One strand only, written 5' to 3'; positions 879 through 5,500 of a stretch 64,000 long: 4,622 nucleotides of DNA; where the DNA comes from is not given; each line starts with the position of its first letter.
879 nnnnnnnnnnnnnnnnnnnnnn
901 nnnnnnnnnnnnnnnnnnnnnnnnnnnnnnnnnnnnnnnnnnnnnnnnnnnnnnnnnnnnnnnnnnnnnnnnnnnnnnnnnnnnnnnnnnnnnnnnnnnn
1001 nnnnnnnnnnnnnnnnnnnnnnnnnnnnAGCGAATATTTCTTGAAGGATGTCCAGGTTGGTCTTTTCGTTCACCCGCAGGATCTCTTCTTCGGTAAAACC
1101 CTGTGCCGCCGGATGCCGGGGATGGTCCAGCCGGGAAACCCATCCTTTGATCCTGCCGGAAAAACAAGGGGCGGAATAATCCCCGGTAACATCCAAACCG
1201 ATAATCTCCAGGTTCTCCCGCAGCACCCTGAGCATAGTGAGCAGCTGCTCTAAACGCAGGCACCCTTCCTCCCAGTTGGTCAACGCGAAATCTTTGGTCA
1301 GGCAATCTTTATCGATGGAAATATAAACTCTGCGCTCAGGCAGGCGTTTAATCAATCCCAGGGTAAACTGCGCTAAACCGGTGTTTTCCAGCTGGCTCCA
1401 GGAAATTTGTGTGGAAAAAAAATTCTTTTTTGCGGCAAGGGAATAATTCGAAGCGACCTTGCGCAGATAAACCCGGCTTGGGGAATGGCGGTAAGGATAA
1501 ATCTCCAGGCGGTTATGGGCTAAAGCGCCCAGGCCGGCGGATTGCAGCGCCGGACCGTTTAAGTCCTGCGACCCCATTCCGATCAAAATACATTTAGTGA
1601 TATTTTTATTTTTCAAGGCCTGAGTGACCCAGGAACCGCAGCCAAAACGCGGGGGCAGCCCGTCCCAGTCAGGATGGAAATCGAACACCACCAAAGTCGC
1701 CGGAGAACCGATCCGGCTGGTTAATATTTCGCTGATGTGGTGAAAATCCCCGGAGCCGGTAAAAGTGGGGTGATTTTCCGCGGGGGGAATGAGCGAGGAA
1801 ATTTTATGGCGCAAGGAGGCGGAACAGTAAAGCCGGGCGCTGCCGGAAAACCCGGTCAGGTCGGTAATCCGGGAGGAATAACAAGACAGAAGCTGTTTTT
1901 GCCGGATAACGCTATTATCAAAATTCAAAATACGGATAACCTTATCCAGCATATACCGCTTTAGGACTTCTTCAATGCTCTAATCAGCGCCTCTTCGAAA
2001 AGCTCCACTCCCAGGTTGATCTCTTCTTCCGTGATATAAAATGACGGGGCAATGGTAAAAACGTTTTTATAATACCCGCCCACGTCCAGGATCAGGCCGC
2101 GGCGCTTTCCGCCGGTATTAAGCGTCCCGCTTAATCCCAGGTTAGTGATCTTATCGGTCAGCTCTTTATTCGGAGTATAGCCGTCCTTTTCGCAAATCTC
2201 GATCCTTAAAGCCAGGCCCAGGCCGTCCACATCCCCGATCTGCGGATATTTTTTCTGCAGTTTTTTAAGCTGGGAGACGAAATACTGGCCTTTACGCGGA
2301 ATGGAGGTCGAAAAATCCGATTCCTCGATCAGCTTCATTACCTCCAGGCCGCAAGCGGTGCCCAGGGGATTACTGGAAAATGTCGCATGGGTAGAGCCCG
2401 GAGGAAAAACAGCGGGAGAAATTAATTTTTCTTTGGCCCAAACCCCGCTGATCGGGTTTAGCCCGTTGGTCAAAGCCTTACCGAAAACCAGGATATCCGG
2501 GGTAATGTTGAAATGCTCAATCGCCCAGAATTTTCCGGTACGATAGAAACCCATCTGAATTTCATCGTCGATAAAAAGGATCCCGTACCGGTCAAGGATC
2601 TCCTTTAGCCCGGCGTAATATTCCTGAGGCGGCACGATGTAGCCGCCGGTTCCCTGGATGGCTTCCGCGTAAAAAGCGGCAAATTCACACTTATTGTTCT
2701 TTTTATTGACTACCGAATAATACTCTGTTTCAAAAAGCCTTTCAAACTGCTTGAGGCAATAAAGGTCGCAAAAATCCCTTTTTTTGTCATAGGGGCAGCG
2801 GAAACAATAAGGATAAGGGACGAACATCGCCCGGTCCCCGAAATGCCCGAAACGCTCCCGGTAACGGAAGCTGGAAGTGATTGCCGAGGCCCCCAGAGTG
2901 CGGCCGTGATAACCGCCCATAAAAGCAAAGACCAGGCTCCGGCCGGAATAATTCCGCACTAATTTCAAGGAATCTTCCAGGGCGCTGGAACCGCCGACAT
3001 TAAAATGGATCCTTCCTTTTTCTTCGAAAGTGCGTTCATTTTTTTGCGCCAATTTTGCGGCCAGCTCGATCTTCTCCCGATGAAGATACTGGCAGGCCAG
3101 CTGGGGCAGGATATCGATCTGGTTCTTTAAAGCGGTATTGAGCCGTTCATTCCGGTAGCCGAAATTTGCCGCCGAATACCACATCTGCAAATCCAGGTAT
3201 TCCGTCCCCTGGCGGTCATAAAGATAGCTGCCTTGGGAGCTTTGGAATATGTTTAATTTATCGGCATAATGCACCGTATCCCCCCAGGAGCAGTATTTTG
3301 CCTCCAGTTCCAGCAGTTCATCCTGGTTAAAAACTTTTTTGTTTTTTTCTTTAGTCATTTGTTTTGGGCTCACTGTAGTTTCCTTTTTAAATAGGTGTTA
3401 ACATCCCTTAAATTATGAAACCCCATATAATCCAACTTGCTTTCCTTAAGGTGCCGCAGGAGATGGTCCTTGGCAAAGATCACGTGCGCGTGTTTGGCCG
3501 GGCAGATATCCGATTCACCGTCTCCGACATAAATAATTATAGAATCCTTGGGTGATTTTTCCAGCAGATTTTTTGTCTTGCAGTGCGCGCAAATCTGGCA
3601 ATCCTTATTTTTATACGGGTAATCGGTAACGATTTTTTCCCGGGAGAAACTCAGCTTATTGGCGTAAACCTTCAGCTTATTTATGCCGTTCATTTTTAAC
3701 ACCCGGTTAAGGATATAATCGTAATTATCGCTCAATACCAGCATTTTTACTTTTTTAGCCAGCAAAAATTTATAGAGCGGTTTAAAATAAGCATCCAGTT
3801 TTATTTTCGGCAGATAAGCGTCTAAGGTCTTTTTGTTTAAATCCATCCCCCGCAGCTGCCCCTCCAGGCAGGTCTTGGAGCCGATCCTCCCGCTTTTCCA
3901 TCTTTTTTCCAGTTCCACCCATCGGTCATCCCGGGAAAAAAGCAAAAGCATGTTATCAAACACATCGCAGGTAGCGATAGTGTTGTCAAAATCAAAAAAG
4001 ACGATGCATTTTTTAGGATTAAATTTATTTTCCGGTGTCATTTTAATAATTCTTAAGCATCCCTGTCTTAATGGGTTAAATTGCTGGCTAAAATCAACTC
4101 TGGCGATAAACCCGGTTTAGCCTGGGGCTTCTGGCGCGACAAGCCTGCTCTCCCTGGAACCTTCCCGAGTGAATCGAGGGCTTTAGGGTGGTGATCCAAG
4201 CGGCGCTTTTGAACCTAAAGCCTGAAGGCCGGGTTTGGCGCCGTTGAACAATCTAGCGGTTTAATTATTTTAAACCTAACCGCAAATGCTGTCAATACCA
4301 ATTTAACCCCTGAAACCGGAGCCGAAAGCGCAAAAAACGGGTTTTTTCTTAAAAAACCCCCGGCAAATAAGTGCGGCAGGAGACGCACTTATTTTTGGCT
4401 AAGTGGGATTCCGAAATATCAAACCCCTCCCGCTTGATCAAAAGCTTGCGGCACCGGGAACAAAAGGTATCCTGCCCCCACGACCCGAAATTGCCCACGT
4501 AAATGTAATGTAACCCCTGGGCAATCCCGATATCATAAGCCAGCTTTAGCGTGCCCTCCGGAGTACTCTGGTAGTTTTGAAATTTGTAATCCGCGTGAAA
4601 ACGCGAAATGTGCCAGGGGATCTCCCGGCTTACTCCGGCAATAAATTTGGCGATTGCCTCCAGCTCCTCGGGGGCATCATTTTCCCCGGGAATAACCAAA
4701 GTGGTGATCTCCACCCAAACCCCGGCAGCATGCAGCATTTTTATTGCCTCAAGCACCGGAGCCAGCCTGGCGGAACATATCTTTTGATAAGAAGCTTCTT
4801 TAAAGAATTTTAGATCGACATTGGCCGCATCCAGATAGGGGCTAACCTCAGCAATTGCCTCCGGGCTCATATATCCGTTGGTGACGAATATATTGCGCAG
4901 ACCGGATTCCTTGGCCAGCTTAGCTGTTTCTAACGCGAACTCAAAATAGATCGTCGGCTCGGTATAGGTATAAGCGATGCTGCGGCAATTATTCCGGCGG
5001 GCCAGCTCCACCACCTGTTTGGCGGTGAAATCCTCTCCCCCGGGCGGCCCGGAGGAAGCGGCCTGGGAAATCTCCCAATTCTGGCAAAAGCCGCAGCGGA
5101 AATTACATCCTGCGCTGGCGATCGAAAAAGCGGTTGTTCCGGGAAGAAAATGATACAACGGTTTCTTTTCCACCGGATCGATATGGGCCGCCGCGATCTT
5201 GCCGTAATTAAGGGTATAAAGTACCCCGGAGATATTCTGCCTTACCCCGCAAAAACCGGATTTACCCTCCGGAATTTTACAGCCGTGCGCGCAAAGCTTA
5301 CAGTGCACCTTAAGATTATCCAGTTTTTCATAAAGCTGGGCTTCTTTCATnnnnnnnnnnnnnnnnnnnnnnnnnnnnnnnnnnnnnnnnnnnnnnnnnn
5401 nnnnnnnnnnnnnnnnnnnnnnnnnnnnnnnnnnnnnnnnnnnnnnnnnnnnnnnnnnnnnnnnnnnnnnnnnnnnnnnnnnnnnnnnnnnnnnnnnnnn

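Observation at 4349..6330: Radical SAM enzyme coupled by an ATGA overlap to a THUMP-less ThiI/MnmA-like PP-loop ATPase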

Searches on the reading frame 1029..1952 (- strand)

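Call 67: search_protein_families(library=pfam, proteins=[window:1029-1952:-], max_evalue=0.001)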
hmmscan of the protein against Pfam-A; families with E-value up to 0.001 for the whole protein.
window:1029-1952:- (308 aa): 1 family
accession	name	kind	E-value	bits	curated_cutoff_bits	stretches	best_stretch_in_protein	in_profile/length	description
PF00491.26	Arginase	-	1.6e-06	28.2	22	1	163-255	158-252/280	Arginase family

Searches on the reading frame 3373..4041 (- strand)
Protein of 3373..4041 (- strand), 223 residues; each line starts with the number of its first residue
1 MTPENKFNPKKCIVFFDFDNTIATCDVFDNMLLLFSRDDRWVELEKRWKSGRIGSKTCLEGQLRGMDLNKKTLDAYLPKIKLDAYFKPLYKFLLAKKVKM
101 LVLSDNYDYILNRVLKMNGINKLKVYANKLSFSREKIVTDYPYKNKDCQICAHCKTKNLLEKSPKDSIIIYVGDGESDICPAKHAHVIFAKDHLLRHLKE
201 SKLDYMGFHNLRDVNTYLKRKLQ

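Call 52: search_protein_families(library=ncbifam, proteins=[window:3373-4041:-], max_evalue=0.00001)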
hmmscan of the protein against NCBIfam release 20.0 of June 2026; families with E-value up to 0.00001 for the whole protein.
window:3373-4041:- (223 aa): 5 families
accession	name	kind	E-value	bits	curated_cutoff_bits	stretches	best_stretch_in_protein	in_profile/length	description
TIGR01489.1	DKMTPPase-SF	subfamily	9.9e-30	104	81.55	1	12-192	2-188/188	MtnX-like HAD-IB family phosphatase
NF007103.0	PRK09552.1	equivalog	4e-24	85.5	292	1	10-221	2-215/220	2-hydroxy-3-keto-5-methylthiopentenyl-1-phosphate phosphatase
TIGR03333.1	salvage_mtnX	equivalog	2.4e-22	79.9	303.2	1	14-220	2-210/214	2-hydroxy-3-keto-5-methylthiopentenyl-1-phosphate phosphatase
TIGR01488.1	HAD-SF-IB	subfamily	2.3e-20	73.3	45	1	14-184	2-176/177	HAD-IB family phosphatase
TIGR00338.1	serB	equivalog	2.9e-09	36.8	144.15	1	4-190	7-192/219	phosphoserine phosphatase SerB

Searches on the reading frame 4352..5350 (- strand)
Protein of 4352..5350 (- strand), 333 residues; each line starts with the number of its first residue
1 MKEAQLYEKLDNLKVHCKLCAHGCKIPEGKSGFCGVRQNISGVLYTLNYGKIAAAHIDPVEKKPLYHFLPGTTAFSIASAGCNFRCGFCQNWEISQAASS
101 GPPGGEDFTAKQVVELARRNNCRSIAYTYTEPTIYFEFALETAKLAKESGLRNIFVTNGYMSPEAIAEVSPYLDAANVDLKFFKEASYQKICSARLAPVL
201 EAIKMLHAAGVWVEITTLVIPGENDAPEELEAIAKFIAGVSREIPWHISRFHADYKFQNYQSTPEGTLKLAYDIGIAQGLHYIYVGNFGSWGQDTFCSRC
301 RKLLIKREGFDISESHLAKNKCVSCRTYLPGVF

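Call 5: search_protein_families(library=pfam, proteins=[window:4352-5350:-], max_evalue=0.01)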
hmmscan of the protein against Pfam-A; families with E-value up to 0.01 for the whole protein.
window:4352-5350:- (333 aa): 2 families
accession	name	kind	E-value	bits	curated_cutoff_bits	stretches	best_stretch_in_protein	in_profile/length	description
PF04055.27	Radical_SAM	-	3.1e-25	89.7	29.5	1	79-236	4-165/166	Radical SAM superfamily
PF13353.11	Fer4_12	-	0.00072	20.3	22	1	76-178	9-111/137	4Fe-4S single cluster domain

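Call 6: search_protein_families(library=ncbifam, proteins=[window:4352-5350:-], max_evalue=0.01)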
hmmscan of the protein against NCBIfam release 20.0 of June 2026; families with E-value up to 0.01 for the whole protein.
window:4352-5350:- (333 aa): 23 families
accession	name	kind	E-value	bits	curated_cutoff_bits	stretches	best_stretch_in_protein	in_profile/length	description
TIGR04337.1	AmmeMemoSam_rS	hypoth_equivalog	8.4e-103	343.9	220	1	5-333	2-333/349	AmmeMemoRadiSam system radical SAM enzyme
TIGR04041.1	activase_YjjW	hypoth_equivalog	2.2e-19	69.9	250.2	1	103-254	88-241/276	YjjW family glycine radical enzyme activase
TIGR02493.1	PFLA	equivalog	2.5e-17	63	231.75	1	75-240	18-186/235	pyruvate formate-lyase-activating protein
TIGR02494.1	PFLE_PFLC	subfamily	4.9e-15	55.5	174.35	1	130-242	132-244/293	glycyl-radical enzyme activating protein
NF048010.1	SfplDhtActHpsHDes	equivalog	3.8e-14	52.2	430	1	130-253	140-265/298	(2S)-3-sulfopropanediol dehydratase activating enzyme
TIGR02495.1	NrdG2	equivalog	9.3e-12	44.7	131.15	1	70-238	14-181/193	anaerobic ribonucleoside-triphosphate reductase activating protein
TIGR04003.1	rSAM_BssD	equivalog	2.5e-11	43.3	496.45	1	119-244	125-251/314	[benzylsuccinate synthase]-activating enzyme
NF033719.1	ind_deCO2_activ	equivalog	2e-10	40.5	425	1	125-239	133-247/302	indoleacetate decarboxylase activase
TIGR02666.1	moaA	equivalog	6.5e-10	38.5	284.05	1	81-238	19-181/336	GTP 3',8-cyclase MoaA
TIGR04395.1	cutC_activ_rSAM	equivalog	8.6e-10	38.4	360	1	130-239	138-247/309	choline TMA-lyase-activating enzyme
NF043069.1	T4HPD_activ_SAM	equivalog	6.6e-08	32.3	425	1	86-241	85-243/299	trans-4-hydroxy-L-proline dehydratase activase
NF033717.2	HPDL_rSAM_activ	equivalog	3.2e-07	29.9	420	1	124-241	133-252/311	4-hydroxyphenylacetate decarboxylase activase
NF048008.1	SfplDhtActHpfHKleb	equivalog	6.2e-07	29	500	1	130-238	135-243/308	(2S)-3-sulfopropanediol dehydratase activating enzyme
TIGR02668.1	moaA_archaeal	equivalog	9.3e-07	28.1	325.25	1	80-237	18-173/303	GTP 3',8-cyclase MoaA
NF008356.0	PRK11145.1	equivalog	1e-06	28.3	375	1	75-240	23-191/246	pyruvate formate lyase 1-activating protein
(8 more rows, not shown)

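Call 24: search_solved_structures(query=window:4352-5350:-, max_evalue=0.001, show_alignments=1)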
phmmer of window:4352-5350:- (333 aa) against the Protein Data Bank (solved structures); distinct sequences matched with E-value up to 0.001: 1.
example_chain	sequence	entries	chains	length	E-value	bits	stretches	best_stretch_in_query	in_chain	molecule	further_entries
3c8f_A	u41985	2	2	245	8.6e-06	28.5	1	78-240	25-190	Pyruvate formate-lyase 1-activating enzyme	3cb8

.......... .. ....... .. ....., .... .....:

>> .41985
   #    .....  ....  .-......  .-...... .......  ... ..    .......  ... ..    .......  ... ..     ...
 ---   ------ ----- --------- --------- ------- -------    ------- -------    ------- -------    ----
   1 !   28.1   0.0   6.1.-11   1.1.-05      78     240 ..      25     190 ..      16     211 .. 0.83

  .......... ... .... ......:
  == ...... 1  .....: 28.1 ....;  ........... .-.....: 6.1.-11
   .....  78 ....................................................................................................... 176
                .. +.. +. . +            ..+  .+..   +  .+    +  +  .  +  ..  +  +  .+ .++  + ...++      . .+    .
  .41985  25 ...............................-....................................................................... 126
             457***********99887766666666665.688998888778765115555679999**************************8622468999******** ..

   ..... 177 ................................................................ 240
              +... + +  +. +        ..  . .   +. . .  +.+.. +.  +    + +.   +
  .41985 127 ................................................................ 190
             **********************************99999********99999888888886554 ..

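Call 25: find_homologous_proteins(query=window:4352-5350:-)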
Query window:4352-5350:- (333 aa): 8000 proteins with E <= 0.001 among 8000 candidates; the best 120 are listed.
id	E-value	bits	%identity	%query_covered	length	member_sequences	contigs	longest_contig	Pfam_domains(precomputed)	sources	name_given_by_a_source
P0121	5.5e-229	777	100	100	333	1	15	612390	PF04055.28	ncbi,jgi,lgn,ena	-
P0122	5.0e-183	626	77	100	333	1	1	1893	PF04055.28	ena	-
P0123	6.0e-183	626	78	100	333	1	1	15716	PF04055.28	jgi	jgi:pyruvate formate lyase activating enzyme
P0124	8.5e-182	622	77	100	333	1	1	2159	PF04055.28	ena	-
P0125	4.6e-179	613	77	100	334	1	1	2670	PF04055.28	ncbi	ncbi:MAG: AmmeMemoRadiSam system radical SAM enzyme [Candidatus Omnitrophota bacterium]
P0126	1.3e-178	611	76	100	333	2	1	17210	PF04055.28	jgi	jgi:pyruvate formate lyase activating enzyme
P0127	1.4e-177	608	75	100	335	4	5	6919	PF04055.28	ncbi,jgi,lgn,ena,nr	ncbi:MAG: AmmeMemoRadiSam system radical SAM enzyme [Candidatus Omnitrophica bacterium]|nr:AmmeMemoR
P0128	5.4e-177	606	75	100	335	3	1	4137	PF04055.28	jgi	jgi:pyruvate formate lyase activating enzyme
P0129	1.6e-176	605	75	100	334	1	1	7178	PF04055.28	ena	-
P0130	7.0e-176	602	75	100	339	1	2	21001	PF04055.28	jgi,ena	jgi:pyruvate formate lyase activating enzyme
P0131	1.4e-175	601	75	100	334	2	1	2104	PF04055.28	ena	-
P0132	4.7e-175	600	75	100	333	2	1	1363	PF04055.28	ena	-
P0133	1.3e-174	598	74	100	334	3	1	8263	PF04055.28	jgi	jgi:pyruvate formate lyase activating enzyme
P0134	1.5e-174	598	71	100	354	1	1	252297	PF04055.28,PF13353.12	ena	-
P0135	2.3e-173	594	75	100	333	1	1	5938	PF04055.28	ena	-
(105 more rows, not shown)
